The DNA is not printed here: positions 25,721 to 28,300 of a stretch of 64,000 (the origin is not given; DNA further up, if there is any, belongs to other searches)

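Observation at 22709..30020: OpgG/D-family glucan protein paired with a giant membrane::GH94 phosphorylase fusion instead of OpgH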

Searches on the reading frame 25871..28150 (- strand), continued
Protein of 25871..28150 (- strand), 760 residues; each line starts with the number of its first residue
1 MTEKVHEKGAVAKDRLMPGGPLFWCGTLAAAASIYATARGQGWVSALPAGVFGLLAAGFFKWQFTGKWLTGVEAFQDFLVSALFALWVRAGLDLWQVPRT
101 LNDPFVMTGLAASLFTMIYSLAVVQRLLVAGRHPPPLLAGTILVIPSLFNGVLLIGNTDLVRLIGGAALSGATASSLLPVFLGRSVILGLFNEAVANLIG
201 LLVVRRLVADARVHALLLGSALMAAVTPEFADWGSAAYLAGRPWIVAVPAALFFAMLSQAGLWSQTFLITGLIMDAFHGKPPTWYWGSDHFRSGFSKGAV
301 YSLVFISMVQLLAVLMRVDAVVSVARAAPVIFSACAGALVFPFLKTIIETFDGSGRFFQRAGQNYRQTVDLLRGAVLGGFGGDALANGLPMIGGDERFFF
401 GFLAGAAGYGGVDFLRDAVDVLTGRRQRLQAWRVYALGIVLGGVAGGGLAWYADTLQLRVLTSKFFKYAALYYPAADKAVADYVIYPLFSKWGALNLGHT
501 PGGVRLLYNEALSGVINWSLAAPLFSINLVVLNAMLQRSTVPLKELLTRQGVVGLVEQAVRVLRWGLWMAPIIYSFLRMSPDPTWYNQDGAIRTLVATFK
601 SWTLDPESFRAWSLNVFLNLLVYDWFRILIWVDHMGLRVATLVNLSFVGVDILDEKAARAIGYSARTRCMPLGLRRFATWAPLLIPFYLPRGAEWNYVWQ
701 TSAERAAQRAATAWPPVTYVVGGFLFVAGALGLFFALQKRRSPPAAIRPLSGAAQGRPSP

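Call 41: search_protein_families(library=pfam, proteins=[L026:7698-9506:+, L037:7309-9138:+, L041:8356-9411:+, L026:252-1808:-, L034:15691-17886:-, L041:17624-19615:+, L042:7057-9063:+, L053:2343-5453:+, L014:2836-4500:-, L059:1601-3718:-], max_evalue=0.001)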
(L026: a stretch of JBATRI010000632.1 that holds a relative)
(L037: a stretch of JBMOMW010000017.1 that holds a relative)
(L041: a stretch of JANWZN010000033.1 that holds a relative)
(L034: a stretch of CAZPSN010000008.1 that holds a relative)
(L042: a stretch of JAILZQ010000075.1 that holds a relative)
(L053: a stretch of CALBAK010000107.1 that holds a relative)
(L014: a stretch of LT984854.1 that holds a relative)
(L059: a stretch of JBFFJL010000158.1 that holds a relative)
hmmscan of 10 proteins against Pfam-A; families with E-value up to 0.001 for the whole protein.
L026:7698-9506:+ (602 aa): 24 families
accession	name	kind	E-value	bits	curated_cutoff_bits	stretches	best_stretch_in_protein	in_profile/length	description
PF00005.33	ABC_tran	-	1.2e-51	175.3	25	2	305-437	4-137/137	ABC transporter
PF16326.10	ABC_tran_CTD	-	6.3e-18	65.2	32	1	527-592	4-68/69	ABC transporter C-terminal domain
PF13304.12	AAA_21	-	5.6e-17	63.2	27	1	35-54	3-22/304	AAA domain, putative AbiEii toxin, Type IV TA system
PF02463.25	SMC_N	-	2.1e-10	40.8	40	0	294-330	11-42/220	RecF/RecN/SMC N terminal domain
PF13555.12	AAA_29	-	7.8e-09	35.6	27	0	21-48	12-39/61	P-loop containing region of AAA domain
PF13191.12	AAA_16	-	8.1e-08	33.4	32.6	1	311-453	23-158/167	AAA ATPase domain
PF13401.12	AAA_22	-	1.9e-07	31.9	27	0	34-164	8-106/130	AAA domain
PF01926.29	MMR_HSR1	-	4.2e-07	30.5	21.9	0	314-337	1-24/113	50S ribosome-binding GTPase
PF13476.12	AAA_23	-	8e-07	30.3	27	0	317-333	24-40/201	AAA domain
PF03193.22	RsgA_GTPase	-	2.1e-06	28.1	30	0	18-58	94-133/174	RsgA GTPase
PF13671.12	AAA_33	-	4.3e-06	27.5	27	0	317-409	4-91/143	AAA domain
PF13175.12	AAA_15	-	5.5e-06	26.7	32.1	0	34-54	26-46/374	AAA ATPase domain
PF05729.18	NACHT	-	1.3e-05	25.6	26.7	0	33-55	2-24/167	NACHT domain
PF13604.12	AAA_30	-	1.7e-05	25.1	27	0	24-61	10-48/191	AAA domain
PF03308.22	MeaB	-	9.3e-05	22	23.1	0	291-338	12-59/273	Methylmalonyl Co-A mutase-associated GTPase MeaB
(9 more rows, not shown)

L037:7309-9138:+ (609 aa): 22 families
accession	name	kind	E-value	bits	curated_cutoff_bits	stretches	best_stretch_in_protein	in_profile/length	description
PF00005.33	ABC_tran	-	2.2e-49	168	25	2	299-433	2-137/137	ABC transporter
PF16326.10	ABC_tran_CTD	-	4.3e-18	65.7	32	1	534-602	1-68/69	ABC transporter C-terminal domain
PF13304.12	AAA_21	-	6.5e-18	66.3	27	0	35-54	3-22/304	AAA domain, putative AbiEii toxin, Type IV TA system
PF02463.25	SMC_N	-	3.4e-10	40.2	40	0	382-471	121-209/220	RecF/RecN/SMC N terminal domain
PF13555.12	AAA_29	-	5.5e-08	32.9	27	0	30-58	22-49/61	P-loop containing region of AAA domain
PF13604.12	AAA_30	-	6.4e-07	29.7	27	0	313-430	23-96/191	AAA domain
PF13476.12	AAA_23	-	1.4e-06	29.6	27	0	313-332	24-43/201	AAA domain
PF12848.13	ABC_tran_Xtn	-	3.3e-06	27.5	25.9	1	189-262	3-78/85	ABC transporter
PF13191.12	AAA_16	-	2.3e-05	25.4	32.6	0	311-449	27-158/167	AAA ATPase domain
PF05729.18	NACHT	-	3.8e-05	24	26.7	0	311-363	3-58/167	NACHT domain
PF25199.1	nSTAND_NTPase5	-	9.5e-05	22.7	34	0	34-64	44-74/145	Novel STAND NTPase 5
PF13401.12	AAA_22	-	0.00017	22.4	27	0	34-164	8-109/130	AAA domain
PF00006.31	ATP-synt_ab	-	0.0003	20.9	29.5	0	300-329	6-35/213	ATP synthase alpha/beta family, nucleotide-binding domain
PF01078.27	Mg_chelatase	-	0.00032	20.6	20.3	0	311-364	25-76/207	Magnesium chelatase, subunit ChlI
PF13521.12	AAA_28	-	0.00036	21.2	27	0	310-331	1-22/164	AAA domain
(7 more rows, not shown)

L041:8356-9411:+ (351 aa): 1 family
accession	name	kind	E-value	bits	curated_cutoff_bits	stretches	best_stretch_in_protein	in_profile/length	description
PF00156.33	Pribosyltran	-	1.2e-15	57.6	26.3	1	143-327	16-156/158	Phosphoribosyl transferase domain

L026:252-1808:- (518 aa): 1 family
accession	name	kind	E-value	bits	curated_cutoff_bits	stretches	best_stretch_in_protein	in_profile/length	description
PF10150.14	RNase_E_G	-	7.3e-40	137.5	25.5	1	167-421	4-269/270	Ribonuclease E/G family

L034:15691-17886:- (731 aa): 6 families
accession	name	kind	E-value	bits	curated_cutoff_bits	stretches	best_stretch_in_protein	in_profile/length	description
PF01580.24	FtsK_SpoIIIE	-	7.5e-67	225.5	24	1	365-564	2-221/221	FtsK/SpoIIIE family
PF13491.11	FtsK_4TM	-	4.9e-38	130.9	23.1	1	10-177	1-168/171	4TM region of DNA translocase FtsK/SpoIIIE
PF17854.6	FtsK_alpha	-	2.3e-32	111.6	22.9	1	257-357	1-101/101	FtsK alpha domain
PF09397.16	FtsK_gamma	-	1.7e-26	92.1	30.6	1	670-727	3-60/63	Ftsk gamma domain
PF12846.13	AAA_10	-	0.00029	20.4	27.5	0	400-444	20-60/362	AAA-like domain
PF13401.12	AAA_22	-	0.00047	20.9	27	0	403-561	7-124/130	AAA domain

L041:17624-19615:+ (663 aa): 1 family
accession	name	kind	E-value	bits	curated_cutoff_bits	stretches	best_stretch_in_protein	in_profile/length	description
PF00291.31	PALP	-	8.7e-44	150.4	35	1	322-646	5-295/295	Pyridoxal-phosphate dependent enzyme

L042:7057-9063:+ (668 aa): 1 family
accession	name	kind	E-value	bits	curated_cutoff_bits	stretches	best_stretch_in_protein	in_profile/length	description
PF01264.26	Chorismate_synt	-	1.3e-138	461.7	27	1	320-659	1-327/327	Chorismate synthase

L053:2343-5453:+ (1036 aa): 6 families
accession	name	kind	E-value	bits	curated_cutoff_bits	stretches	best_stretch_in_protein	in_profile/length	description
PF02913.24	FAD-oxidase_C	-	2.5e-49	168.7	21.2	1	336-583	1-244/248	FAD linked oxidases, C-terminal domain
PF01565.28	FAD_binding_4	-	9.6e-37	126.2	26.4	1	119-252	3-136/139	FAD binding domain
PF13183.11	Fer4_8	-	1.8e-09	38.4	27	1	628-705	2-68/68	4Fe-4S dicluster domain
PF13534.11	Fer4_17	-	5.2e-07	30.6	22.2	1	631-706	2-61/61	4Fe-4S dicluster domain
PF02754.22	CCG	-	0.00014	22.3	20.6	0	933-1016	3-84/85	Cysteine-rich domain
PF12838.12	Fer4_7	-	0.00068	20.5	27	0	644-705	10-52/52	4Fe-4S dicluster domain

L014:2836-4500:- (554 aa): 1 family
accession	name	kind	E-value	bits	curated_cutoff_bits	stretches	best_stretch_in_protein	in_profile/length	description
PF04349.18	MdoG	-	9.8e-184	612.2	25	1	67-552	1-478/478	Periplasmic glucan biosynthesis protein, MdoG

L059:1601-3718:- (705 aa): 13 families
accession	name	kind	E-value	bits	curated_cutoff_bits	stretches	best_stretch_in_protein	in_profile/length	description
PF00005.33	ABC_tran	-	8.5e-50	169.3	25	2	400-530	2-137/137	ABC transporter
PF12848.13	ABC_tran_Xtn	-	1.7e-29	102.2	25.9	1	288-370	1-84/85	ABC transporter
PF13304.12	AAA_21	-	2.9e-12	47.7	27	1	443-557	177-299/304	AAA domain, putative AbiEii toxin, Type IV TA system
PF02463.25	SMC_N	-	5.9e-12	45.9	40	0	502-573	137-213/220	RecF/RecN/SMC N terminal domain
PF16326.10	ABC_tran_CTD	-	1.9e-09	38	32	1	637-695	10-66/69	ABC transporter C-terminal domain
PF13555.12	AAA_29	-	2.4e-06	27.6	27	0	412-430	25-43/61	P-loop containing region of AAA domain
PF01926.29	MMR_HSR1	-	3.3e-06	27.6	21.9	0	100-126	1-26/113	50S ribosome-binding GTPase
PF03193.22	RsgA_GTPase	-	1.1e-05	25.7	30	0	410-435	107-132/174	RsgA GTPase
PF13476.12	AAA_23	-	1.3e-05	26.4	27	0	415-430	25-40/201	AAA domain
PF00004.35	AAA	-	0.0002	22.3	21.2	0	414-433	3-22/131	ATPase family associated with various cellular activities (AAA)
PF00006.31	ATP-synt_ab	-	0.00024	21.3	29.5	0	406-432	11-37/213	ATP synthase alpha/beta family, nucleotide-binding domain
PF03308.22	MeaB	-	0.00032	20.2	23.1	0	400-433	24-57/273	Methylmalonyl Co-A mutase-associated GTPase MeaB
PF13191.12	AAA_16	-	0.00039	21.4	32.6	0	103-204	29-121/167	AAA ATPase domain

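Call 50: predict_structure(alignment_id=A2)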
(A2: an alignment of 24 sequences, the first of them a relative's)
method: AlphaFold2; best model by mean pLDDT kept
length: 732 residues; sequences in the alignment: 24
mean_pLDDT: 85.9   pTM: 0.77
mean pLDDT of the five models: 85.9, 84.5, 83.6, 82.7, 81.9
residues with pLDDT >= 90: 486; 70-90: 159; 50-70: 23; < 50: 64
segments of 3 or more residues with pLDDT < 50: 1-17, 213-223, 698-732
pLDDT, mean of each block of 10 residues (from residue 1): 35 46 94 93 89 92 93 91 93 85 95 94 90 94 94 87 94 92 97 94 69 46 58 87 95 93 92 97 91 96 97 89 93 97 92 91 93 93 97 95 97 96 92 97 96 88 89 92 94 92 93 93 86 84 90 94 87 67 90 95 93 92 97 95 93 94 93 82 80 60 29 27 28 26
secondary structure, 60 per line:
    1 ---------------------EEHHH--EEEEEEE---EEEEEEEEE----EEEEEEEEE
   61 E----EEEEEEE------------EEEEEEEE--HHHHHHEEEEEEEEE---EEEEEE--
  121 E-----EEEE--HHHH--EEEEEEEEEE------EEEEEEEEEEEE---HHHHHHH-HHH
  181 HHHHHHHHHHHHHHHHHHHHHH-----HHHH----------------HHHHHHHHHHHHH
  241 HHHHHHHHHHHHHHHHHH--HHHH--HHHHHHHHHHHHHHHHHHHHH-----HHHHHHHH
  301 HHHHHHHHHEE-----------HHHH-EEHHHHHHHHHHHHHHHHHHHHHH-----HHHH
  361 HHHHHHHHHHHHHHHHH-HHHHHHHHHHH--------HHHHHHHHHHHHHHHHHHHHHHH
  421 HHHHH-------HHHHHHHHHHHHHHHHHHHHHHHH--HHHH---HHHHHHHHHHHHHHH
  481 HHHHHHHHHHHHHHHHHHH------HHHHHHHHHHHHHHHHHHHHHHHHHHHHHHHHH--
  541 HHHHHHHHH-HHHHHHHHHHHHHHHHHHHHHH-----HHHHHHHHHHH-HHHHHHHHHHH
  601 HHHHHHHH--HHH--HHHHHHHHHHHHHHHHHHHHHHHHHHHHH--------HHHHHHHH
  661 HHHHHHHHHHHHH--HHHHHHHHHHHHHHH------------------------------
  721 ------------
elements in order (helices of 4 or more, strands of 3 or more residues): E29-35 E39-47 E52-61 E66-72 E85-92 H95-100 E101-109 E113-118 E127-130 H133-136 E139-148 E155-166 H170-176 H178-202 H208-211 H228-258 H261-264 H267-287 H293-309 H323-326 H330-351 H357-377 H379-389 H398-425 H433-456 H459-462 H466-499 H506-538 H541-549 H551-572 H578-588 H590-608 H616-644 H653-673 H676-690

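Call 53: fold_search(model_id=the predicted structure, library=pdb)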
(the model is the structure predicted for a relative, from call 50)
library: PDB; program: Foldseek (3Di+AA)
matches with E <= 10: 768; with E <= 0.001: 8
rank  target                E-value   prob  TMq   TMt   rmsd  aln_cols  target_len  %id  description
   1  6r31_A                5.2e-06  1.00  0.16  0.57   5.4       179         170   14  Family 11 Carbohydrate-Binding Module from Clostridium thermocellum in complex with beta-1,3-1,4-mixed-linked tetrasac (released 2020-02-05)
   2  1v0a                  6.3e-06  1.00  0.16  0.56   4.5       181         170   12  Family 11 Carbohydrate-Binding Module of cellulosomal cellulase Lic26A-Cel5E of Clostridium thermocellum (released 2005-01-12)
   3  6r3m_A                6.5e-06  1.00  0.16  0.56   5.5       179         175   13  Family 11 Carbohydrate-Binding Module from Clostridium thermocellum in complex with beta-1,3-1,4-mixed-linked tetrasac (released 2020-02-05)
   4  2lro_MODEL_1_A        7.7e-05  1.00  0.15  0.52   5.6       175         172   14  Solution structure, dynamics and binding studies of CtCBM11 (released 2013-02-06)
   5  1wky                  6.7e-04  1.00  0.16  0.24  12.8       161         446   12  Crystal structure of alkaline mannanase from Bacillus sp. strain JAMB-602: catalytic domain and its Carbohydrate Binding (released 2005-06-15)
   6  1k42_MODEL_1_A        7.4e-04  1.00  0.15  0.50   6.3       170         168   20  The Solution Structure of the CBM4-2 Carbohydrate Binding Module from a Thermostable Rhodothermus marinus Xyla (released 2002-05-29)
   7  2w91                  8.0e-04  1.00  0.16  0.18   3.8       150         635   11  Structure of a Streptococcus pneumoniae family 85 glycoside hydrolase, Endo-D. (released 2009-01-27)
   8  2c26                  9.2e-04  1.00  0.15  0.41   4.0       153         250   12  Structural basis for the promiscuous specificity of the carbohydrate- binding modules from the beta-sandwich super famil (released 2005-10-18)
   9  3gdb                  1.1e-03  1.00  0.16  0.18   3.5       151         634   12  Crystal structure of Spr0440 glycoside hydrolase domain, Endo-D from Streptococcus pneumoniae R6 (released 2009-03-17)
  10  1h6y_A                2.0e-03  1.00  0.15  0.47   6.0       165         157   14  The role of conserved amino acids in the cleft of the C-terminal family 22 carbohydrate binding module of Clostridium  (released 2002-06-27)
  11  1dyo_A                2.9e-03  1.00  0.14  0.45   5.9       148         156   13  Xylan-Binding Domain from CBM 22, formally x6b domain (released 2000-07-04)
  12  2xon_L                2.9e-03  1.00  0.12  0.45   6.4       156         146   15  Structure of TmCBM61 in complex with beta-1,4-galactotriose at 1.4 A resolution (released 2010-09-08)
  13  4bq3_D                3.3e-03  1.00  0.16  0.15   5.1       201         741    8  Structural analysis of an exo-beta-agarase (released 2013-08-14)
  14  2xom_A                3.3e-03  1.00  0.12  0.45   6.6       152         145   14  Atomic resolution structure of TmCBM61 in complex with beta-1,4- galactotriose (released 2010-09-08)
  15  6fhj                  3.8e-03  1.00  0.17  0.13   3.8       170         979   14  Structural dynamics and catalytic properties of a multi-modular xanthanase, native. (released 2018-08-29)
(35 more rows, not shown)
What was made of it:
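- The closest structural match of the periplasmic module, CBM11, binds beta-1,3-1,4 and beta-1,4 glucans (call 53).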
